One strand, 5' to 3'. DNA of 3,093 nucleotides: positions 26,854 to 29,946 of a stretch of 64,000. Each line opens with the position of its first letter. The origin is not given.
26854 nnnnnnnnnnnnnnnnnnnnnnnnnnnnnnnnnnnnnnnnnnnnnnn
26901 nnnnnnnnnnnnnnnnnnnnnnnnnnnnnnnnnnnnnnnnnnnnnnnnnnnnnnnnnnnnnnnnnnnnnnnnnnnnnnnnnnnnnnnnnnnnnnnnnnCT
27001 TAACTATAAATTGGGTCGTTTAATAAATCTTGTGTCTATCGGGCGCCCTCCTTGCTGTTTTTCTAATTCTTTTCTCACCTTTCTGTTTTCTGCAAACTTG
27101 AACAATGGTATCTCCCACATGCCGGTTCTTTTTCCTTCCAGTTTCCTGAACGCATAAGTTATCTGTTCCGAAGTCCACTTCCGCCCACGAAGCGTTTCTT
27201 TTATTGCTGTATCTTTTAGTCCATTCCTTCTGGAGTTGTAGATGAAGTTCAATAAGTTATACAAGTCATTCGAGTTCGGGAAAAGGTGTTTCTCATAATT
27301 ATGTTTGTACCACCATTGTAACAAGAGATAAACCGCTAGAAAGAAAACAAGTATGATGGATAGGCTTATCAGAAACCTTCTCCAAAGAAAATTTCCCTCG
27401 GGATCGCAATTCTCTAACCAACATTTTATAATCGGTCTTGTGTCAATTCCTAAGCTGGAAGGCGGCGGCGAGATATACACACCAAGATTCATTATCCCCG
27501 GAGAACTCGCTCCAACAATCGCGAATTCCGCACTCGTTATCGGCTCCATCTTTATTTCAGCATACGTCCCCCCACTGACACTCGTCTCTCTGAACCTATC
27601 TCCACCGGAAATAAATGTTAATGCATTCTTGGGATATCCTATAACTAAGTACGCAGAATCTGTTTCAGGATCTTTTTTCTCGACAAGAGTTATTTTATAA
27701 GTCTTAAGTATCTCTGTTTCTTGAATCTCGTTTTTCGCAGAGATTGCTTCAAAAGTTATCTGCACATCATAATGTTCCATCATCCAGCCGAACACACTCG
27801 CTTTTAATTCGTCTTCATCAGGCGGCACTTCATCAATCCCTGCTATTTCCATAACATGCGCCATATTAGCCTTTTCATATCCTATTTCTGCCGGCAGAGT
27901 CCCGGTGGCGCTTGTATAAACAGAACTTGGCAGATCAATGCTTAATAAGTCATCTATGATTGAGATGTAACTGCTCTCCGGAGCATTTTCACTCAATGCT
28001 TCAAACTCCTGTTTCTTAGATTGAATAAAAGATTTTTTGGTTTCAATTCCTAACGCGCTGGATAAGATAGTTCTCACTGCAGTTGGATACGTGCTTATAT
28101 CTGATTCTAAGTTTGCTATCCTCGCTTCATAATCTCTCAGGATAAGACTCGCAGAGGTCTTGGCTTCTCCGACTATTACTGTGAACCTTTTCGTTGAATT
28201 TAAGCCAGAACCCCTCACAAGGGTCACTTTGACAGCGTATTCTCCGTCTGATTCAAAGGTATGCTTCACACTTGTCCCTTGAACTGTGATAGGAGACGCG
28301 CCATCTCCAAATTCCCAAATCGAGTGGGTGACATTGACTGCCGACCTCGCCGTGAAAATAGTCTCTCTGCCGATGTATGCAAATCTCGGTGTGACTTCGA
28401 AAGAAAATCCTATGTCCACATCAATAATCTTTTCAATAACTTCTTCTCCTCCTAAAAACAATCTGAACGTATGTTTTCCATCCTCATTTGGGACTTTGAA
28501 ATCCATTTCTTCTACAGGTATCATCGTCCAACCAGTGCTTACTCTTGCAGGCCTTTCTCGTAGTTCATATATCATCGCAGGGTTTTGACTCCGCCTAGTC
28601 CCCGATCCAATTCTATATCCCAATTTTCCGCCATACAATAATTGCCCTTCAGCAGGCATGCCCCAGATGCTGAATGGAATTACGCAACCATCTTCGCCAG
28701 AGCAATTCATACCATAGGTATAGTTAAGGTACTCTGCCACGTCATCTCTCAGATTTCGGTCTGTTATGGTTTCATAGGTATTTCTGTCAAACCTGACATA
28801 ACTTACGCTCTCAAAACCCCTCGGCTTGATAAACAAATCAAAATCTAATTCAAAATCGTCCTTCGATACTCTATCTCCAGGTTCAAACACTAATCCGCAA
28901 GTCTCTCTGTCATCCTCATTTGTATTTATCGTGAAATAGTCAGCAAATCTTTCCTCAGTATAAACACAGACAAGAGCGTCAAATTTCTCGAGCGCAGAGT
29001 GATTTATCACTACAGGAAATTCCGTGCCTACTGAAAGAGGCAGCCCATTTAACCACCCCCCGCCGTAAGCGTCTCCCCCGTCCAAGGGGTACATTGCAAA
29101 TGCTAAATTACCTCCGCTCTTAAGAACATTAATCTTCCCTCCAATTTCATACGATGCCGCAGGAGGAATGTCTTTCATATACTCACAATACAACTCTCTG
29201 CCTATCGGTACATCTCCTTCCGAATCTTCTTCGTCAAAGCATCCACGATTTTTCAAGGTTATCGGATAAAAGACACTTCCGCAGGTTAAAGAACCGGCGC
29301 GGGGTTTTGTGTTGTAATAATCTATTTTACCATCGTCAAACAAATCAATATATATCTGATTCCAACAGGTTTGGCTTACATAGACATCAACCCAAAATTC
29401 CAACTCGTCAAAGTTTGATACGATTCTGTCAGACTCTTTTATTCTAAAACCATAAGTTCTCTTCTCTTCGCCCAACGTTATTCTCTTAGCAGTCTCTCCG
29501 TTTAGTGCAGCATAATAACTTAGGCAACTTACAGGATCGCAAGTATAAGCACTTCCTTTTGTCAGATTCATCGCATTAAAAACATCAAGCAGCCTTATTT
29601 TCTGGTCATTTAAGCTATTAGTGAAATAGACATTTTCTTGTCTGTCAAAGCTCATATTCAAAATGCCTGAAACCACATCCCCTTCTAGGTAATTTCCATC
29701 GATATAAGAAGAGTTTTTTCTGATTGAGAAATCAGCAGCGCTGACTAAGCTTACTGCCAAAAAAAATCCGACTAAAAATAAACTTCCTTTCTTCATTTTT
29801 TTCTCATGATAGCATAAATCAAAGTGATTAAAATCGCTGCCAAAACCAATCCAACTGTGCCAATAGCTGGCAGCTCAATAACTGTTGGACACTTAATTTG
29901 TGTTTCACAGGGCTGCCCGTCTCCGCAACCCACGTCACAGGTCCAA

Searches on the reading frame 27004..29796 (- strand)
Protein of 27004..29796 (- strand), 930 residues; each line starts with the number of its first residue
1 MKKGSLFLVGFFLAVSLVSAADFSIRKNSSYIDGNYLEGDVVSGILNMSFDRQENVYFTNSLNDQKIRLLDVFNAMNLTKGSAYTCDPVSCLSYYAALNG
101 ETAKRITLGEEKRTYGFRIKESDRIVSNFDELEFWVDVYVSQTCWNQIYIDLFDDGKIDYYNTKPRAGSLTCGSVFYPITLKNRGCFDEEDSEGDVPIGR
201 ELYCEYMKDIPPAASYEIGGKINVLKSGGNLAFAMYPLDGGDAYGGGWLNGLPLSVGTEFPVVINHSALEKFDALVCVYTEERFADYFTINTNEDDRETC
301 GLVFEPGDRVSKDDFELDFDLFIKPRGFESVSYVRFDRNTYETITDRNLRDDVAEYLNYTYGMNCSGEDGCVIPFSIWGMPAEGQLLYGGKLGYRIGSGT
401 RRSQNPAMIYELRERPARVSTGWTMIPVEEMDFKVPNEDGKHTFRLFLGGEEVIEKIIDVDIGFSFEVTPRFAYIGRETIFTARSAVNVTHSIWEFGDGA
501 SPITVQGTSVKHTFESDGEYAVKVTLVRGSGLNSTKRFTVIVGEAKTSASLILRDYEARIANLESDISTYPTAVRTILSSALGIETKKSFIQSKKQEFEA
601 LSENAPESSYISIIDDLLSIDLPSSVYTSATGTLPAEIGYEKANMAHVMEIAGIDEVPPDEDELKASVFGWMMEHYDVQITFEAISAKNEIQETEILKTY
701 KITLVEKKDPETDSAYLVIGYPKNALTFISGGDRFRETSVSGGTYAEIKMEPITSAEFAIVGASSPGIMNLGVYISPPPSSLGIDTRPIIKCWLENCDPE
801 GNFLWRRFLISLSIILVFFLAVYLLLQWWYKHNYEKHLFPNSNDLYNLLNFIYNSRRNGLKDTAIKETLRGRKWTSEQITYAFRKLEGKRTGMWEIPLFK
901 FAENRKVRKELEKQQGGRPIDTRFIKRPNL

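Call 10: search_protein_families(library=pfam, proteins=[window:27004-29796:-], max_evalue=0.00001)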
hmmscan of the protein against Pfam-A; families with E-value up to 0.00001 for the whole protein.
window:27004-29796:- (930 aa): 2 families
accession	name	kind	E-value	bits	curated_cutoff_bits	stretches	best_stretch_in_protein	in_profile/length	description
PF18911.6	PKD_4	-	2.5e-09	37.5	27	1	483-541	28-84/85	PKD domain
PF00801.26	PKD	-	1.5e-08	35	23.5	1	464-536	2-75/80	PKD domain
